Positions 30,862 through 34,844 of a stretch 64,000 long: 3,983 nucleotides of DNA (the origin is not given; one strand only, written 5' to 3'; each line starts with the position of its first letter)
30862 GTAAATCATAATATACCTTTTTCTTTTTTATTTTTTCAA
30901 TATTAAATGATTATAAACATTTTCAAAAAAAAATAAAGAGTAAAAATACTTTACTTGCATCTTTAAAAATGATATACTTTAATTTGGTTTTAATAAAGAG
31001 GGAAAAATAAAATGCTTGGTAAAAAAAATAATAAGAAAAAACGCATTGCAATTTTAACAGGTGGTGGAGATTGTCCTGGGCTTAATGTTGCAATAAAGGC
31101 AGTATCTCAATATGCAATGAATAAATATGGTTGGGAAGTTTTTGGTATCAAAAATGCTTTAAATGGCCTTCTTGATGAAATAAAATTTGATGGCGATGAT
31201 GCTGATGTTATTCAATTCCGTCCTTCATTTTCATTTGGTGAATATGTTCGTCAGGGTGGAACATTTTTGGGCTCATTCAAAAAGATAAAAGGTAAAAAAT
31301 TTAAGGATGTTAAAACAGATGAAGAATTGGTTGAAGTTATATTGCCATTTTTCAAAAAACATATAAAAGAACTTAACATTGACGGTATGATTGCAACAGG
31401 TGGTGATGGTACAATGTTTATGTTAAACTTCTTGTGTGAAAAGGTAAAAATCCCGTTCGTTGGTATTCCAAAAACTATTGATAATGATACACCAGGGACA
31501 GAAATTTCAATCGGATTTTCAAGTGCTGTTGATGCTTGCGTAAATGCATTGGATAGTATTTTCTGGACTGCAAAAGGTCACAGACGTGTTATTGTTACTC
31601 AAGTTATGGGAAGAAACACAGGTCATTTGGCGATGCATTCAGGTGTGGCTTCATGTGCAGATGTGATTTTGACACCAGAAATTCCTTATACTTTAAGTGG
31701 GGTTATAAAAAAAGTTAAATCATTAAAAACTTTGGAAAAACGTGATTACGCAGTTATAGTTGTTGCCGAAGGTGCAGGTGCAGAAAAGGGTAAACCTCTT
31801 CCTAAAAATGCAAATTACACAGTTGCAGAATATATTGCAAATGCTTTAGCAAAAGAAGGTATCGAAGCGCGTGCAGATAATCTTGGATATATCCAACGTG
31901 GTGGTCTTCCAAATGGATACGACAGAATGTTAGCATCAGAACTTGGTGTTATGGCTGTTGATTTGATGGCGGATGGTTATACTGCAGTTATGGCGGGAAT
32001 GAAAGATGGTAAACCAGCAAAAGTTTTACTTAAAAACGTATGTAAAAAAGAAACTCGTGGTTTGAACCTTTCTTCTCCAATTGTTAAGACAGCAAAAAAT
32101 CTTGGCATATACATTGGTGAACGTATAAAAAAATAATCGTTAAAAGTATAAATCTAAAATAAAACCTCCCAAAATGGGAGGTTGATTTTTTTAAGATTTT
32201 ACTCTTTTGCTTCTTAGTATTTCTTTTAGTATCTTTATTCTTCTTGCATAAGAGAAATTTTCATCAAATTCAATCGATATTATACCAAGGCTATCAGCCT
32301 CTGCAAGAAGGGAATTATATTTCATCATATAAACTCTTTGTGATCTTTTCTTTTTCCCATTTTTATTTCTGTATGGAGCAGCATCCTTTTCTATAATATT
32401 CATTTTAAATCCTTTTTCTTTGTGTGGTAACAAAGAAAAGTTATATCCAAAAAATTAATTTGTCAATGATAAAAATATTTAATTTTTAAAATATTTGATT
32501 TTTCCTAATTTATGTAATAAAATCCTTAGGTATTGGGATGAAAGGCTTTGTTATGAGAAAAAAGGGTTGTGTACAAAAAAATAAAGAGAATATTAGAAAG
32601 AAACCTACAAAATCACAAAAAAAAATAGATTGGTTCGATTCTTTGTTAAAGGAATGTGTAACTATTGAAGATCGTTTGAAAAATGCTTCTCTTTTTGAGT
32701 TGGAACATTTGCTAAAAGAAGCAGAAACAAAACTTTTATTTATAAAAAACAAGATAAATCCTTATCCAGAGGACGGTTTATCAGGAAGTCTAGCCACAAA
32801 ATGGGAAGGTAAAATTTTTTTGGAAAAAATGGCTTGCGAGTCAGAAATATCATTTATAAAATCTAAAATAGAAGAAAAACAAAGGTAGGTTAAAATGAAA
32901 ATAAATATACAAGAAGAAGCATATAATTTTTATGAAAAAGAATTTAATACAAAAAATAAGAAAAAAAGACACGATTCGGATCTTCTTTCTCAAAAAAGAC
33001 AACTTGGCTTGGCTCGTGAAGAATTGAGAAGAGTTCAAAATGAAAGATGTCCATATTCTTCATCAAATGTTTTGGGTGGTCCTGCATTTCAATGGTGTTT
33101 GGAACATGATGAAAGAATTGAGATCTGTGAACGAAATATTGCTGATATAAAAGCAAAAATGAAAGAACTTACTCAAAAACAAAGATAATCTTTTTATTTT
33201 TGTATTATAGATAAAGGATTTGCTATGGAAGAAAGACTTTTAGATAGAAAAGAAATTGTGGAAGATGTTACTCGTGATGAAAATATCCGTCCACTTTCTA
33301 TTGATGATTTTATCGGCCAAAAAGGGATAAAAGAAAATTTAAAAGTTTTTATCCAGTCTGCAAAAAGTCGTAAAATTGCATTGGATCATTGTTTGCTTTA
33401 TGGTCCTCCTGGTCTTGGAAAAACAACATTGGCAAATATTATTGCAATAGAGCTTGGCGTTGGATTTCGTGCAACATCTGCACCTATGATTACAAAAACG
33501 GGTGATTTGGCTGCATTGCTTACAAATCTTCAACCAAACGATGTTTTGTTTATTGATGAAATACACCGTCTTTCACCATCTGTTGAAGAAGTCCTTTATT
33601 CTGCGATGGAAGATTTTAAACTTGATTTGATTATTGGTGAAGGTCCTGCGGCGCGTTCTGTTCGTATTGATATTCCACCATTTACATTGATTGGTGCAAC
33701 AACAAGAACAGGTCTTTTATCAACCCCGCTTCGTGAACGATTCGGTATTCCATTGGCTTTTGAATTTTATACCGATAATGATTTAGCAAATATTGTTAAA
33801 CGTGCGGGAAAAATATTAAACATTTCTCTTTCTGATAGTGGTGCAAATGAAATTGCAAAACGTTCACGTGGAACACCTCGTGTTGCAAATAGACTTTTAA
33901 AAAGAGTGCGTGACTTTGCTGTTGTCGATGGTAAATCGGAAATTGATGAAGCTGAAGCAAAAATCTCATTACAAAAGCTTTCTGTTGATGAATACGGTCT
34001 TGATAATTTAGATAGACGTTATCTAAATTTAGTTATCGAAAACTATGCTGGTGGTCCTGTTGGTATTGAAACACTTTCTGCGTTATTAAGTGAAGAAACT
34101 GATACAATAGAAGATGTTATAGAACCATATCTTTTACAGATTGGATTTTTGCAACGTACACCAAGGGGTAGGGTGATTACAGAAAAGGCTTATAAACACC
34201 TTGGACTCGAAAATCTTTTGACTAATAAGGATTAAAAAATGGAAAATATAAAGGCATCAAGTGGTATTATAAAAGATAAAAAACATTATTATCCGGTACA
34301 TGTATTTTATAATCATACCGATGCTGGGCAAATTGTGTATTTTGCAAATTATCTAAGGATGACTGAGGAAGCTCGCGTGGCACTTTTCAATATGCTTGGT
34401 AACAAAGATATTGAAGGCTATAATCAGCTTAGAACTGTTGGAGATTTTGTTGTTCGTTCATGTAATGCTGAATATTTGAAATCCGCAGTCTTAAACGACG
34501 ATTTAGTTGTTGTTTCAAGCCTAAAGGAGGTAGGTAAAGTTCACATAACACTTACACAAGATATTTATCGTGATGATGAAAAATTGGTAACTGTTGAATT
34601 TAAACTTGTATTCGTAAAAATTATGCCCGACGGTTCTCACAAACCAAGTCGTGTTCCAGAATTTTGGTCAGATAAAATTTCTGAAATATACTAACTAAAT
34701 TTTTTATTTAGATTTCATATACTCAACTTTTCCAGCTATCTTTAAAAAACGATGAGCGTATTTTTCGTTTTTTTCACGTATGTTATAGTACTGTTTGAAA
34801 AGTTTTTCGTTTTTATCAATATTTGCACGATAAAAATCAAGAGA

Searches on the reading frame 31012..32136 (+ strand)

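Call 84: search_protein_families(library=pfam, proteins=[window:31012-32136:+], max_evalue=0.0001)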
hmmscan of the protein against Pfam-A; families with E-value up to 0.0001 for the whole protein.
window:31012-32136:+ (374 aa): 1 family
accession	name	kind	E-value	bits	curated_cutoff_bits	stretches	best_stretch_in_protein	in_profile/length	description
PF00365.25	PFK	-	9.6e-83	278.2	30.9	1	11-318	1-276/277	Phosphofructokinase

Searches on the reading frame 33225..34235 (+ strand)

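Call 84: search_protein_families(library=pfam, proteins=[window:33225-34235:+], max_evalue=0.0001)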
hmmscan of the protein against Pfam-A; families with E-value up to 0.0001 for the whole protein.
window:33225-34235:+ (336 aa): 7 families
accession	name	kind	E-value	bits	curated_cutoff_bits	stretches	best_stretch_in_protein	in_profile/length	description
PF05496.18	RuvB_N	-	1.9e-76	255.7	27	1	21-176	1-156/159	Holliday junction DNA helicase RuvB P-loop domain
PF17864.7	AAA_lid_4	-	2.7e-29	101.2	27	1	182-255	1-74/74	RuvB AAA lid domain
PF05491.19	RuvB_C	-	4.4e-29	100.7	24.7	1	256-326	1-71/72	RuvB C-terminal winged helix domain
PF00004.35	AAA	-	1.4e-20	74.6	21.2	1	56-179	1-129/131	ATPase family associated with various cellular activities (AAA)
PF07728.20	AAA_5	-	3.9e-08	33.8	22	1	55-173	1-139/139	AAA domain (dynein-related subfamily)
PF06068.19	TIP49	-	6.3e-06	26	23.8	1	27-81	24-80/347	TIP49 P-loop domain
PF20720.3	nSTAND3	-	5.8e-05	23.3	27.2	0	54-111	18-72/155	Novel STAND NTPase 3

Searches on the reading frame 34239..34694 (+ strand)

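Call 84: search_protein_families(library=pfam, proteins=[window:34239-34694:+], max_evalue=0.0001)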
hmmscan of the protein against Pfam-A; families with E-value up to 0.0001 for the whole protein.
window:34239-34694:+ (151 aa): 2 families
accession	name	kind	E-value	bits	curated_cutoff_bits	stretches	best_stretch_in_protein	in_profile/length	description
PF03061.28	4HBT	-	3.8e-11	43.6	20.6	1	31-117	2-78/79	Thioesterase superfamily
PF13279.12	4HBT_2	-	2.4e-09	38.1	25.5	1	26-142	5-117/122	Thioesterase-like superfamily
